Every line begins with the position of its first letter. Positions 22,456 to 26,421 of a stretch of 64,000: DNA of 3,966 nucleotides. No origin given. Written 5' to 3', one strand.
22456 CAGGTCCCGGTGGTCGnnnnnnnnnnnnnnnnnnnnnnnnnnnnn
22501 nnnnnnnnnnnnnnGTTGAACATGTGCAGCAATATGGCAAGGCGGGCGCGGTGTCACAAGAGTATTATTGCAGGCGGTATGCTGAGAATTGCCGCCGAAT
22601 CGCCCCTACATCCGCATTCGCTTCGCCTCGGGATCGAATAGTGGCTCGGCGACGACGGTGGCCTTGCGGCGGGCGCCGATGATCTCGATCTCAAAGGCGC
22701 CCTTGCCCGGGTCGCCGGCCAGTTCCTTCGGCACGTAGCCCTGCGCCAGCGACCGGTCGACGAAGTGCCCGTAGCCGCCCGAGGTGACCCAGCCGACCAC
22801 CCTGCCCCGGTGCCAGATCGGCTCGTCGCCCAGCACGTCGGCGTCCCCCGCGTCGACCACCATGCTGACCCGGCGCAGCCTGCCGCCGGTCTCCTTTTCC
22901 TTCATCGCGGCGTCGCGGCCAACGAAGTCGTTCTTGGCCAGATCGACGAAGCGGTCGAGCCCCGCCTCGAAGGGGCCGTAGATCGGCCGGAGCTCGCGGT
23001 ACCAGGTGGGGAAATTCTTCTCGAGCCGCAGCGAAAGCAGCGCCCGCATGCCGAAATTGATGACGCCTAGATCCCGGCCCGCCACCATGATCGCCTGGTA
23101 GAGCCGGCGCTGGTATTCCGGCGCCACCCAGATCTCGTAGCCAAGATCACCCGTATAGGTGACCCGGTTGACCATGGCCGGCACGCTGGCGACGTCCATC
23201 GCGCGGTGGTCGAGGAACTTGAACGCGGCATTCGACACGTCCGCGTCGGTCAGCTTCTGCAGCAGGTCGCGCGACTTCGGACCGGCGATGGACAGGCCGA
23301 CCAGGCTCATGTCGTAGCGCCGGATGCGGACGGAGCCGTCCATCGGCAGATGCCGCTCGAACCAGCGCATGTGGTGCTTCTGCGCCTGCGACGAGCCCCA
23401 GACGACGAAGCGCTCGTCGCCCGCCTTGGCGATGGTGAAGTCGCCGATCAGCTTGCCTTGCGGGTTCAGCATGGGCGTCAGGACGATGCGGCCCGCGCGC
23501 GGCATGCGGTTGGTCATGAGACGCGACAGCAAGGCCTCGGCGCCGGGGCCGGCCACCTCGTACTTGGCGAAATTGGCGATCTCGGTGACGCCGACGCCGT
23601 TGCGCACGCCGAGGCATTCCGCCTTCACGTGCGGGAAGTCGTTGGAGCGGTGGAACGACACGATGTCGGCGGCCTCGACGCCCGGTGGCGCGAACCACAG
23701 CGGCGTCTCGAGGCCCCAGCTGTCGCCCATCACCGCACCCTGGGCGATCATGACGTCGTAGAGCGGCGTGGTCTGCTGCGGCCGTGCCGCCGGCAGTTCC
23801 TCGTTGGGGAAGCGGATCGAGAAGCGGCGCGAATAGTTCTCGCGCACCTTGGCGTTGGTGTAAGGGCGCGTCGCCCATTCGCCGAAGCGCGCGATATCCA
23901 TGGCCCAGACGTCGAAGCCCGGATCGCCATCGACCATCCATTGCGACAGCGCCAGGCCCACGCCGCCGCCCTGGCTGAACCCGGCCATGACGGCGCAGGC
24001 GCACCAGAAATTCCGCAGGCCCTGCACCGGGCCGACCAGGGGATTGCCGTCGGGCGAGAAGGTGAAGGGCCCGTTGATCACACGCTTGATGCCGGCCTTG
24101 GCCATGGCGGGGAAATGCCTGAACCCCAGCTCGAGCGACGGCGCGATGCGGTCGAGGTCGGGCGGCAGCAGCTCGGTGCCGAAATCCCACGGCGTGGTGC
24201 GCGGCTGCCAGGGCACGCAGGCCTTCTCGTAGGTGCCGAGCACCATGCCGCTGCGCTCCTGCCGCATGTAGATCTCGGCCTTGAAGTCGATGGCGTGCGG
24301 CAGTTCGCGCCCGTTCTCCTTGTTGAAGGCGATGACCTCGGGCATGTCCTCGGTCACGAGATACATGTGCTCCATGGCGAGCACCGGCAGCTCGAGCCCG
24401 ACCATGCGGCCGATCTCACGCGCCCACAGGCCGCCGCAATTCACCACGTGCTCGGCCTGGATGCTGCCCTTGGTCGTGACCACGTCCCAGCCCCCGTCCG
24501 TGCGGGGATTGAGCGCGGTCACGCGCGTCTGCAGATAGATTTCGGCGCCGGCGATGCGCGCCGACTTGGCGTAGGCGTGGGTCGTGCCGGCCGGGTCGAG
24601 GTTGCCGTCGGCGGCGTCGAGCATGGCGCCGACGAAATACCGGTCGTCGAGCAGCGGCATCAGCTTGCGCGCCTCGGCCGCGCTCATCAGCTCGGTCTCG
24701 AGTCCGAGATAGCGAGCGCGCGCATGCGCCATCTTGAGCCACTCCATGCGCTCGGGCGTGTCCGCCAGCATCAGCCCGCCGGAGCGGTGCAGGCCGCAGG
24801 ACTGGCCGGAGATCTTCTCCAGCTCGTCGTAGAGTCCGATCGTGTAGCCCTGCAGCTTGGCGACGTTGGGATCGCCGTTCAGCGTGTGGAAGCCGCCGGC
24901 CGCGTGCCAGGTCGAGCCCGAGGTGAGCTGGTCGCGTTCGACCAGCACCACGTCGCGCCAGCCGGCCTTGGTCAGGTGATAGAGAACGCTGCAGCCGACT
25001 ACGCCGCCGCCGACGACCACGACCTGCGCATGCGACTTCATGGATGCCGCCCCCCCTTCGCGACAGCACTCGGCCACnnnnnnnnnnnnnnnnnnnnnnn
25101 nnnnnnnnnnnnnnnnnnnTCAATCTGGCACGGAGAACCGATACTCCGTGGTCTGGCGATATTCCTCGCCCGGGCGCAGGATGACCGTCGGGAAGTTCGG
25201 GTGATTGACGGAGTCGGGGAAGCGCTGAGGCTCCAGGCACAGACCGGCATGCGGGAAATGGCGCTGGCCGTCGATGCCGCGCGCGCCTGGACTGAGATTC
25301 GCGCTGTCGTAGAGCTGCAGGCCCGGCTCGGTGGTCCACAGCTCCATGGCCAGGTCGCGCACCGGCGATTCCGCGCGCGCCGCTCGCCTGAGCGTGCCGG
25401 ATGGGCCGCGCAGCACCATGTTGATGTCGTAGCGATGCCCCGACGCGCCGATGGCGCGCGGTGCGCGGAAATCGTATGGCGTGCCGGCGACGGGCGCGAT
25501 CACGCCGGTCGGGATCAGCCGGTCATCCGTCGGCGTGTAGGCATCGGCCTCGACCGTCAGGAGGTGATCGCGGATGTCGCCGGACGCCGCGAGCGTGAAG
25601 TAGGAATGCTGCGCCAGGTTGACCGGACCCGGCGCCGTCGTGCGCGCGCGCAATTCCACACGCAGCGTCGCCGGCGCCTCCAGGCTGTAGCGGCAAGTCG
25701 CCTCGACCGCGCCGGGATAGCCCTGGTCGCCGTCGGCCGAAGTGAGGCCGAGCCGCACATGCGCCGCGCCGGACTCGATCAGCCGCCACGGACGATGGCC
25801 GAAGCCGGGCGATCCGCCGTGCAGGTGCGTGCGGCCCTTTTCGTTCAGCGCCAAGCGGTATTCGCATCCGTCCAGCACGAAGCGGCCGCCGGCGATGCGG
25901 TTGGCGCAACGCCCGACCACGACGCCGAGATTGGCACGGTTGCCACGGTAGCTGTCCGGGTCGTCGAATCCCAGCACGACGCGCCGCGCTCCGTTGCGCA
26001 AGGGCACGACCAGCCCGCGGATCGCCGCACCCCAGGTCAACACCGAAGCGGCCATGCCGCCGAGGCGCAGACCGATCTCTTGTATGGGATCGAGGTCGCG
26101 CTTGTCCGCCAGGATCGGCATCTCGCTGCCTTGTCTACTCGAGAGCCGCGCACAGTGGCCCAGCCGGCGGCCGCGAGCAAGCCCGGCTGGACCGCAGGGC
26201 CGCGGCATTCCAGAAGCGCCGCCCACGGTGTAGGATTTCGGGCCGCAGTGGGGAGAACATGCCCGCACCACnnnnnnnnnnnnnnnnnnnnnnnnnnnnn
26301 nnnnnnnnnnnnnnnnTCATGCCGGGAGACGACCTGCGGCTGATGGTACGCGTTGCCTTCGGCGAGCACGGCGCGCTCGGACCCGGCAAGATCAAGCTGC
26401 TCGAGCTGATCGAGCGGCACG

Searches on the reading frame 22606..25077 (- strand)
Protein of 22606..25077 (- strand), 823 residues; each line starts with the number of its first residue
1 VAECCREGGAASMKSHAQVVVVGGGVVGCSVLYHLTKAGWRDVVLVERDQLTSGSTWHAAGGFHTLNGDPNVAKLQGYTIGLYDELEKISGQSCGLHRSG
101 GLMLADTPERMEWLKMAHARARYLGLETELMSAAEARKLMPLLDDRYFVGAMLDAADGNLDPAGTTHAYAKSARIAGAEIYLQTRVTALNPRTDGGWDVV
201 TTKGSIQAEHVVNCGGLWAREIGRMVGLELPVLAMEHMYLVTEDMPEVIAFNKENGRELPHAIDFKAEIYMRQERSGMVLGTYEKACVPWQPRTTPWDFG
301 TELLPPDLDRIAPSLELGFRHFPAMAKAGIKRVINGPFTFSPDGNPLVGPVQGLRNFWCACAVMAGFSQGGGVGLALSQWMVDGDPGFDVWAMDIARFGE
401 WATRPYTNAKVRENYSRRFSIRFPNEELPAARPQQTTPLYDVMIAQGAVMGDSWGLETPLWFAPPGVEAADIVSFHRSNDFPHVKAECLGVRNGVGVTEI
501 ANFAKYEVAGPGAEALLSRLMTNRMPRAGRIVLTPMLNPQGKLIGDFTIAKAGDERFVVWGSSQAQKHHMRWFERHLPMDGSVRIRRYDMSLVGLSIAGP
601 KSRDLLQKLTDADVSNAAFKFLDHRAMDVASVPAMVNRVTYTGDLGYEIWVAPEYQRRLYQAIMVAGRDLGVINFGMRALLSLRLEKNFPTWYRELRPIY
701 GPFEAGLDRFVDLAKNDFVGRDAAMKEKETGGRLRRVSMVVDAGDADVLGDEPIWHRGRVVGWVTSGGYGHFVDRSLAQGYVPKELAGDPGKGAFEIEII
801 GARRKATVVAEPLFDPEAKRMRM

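Call 64: search_protein_families(library=pfam, proteins=[window:22606-25077:-], max_evalue=1)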
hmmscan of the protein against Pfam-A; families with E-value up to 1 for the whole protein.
window:22606-25077:- (823 aa): 16 families
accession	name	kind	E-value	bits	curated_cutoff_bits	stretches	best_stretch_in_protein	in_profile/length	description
PF01266.30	DAO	-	5.8e-70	237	27.9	1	19-380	2-353/353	FAD dependent oxidoreductase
PF01571.26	GCV_T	-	6.4e-64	216.1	25.6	1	439-709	1-254/255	Aminomethyltransferase folate-binding domain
PF08669.17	GCV_T_C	-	8e-19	67.8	25.9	1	735-815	2-80/80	Glycine cleavage T-protein C-terminal barrel domain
PF16350.10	FAO_M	-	5.6e-16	58.9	27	1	383-436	1-55/56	FAD dependent oxidoreductase central domain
PF00890.30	FAD_binding_2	-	4.9e-05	23.1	20.4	1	19-192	2-171/414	FAD binding domain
PF07992.20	Pyr_redox_2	-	0.00048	20.1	26.1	1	15-49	141-175/291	Pyridine nucleotide-disulphide oxidoreductase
PF00070.33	Pyr_redox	-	0.0015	19.4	22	1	19-49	2-31/82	Pyridine nucleotide-disulphide oxidoreductase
PF13738.12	Pyr_redox_3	-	0.0027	17.5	30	0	174-217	92-134/305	Pyridine nucleotide-disulphide oxidoreductase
PF13450.12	NAD_binding_8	-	0.0031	18.2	21.9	1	21-59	1-40/68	NAD(P)-binding Rossmann-like domain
PF13454.12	NAD_binding_9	-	0.0033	17.9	21.8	1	20-67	1-52/155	FAD-NAD(P)-binding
PF00899.27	ThiF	-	0.0063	16.1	28.1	1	16-51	20-55/238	ThiF family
PF02254.24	TrkA_N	-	0.03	15.1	23.8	1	19-70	1-49/116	TrkA-N domain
PF01488.26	Shikimate_DH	-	0.046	14.2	24.3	1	15-50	11-46/138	Shikimate / quinate 5-dehydrogenase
PF02558.23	ApbA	-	0.051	13.6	22.2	1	19-50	1-31/150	Ketopantoate reductase PanE/ApbA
PF01494.25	FAD_binding_3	-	0.057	13.1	22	1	17-54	2-38/349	FAD binding domain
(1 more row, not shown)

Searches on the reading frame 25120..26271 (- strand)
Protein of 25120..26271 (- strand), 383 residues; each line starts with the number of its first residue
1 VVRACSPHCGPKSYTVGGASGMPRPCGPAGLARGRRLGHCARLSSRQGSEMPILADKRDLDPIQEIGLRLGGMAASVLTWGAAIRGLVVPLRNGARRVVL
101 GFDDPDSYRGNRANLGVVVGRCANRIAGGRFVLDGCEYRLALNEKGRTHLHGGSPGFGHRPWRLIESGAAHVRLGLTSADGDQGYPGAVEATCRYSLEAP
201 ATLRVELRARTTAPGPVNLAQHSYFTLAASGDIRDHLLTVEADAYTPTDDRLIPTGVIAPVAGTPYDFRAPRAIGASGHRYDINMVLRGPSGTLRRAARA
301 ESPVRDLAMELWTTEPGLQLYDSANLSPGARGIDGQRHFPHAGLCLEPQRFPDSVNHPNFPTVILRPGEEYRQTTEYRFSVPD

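Call 64: search_protein_families(library=pfam, proteins=[window:25120-26271:-], max_evalue=1)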
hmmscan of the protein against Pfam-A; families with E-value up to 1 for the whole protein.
window:25120-26271:- (383 aa): 1 family
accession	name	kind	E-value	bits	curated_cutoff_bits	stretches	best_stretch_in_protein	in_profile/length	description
PF01263.26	Aldose_epim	-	1.2e-78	265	27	1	71-378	8-299/299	Aldose 1-epimerase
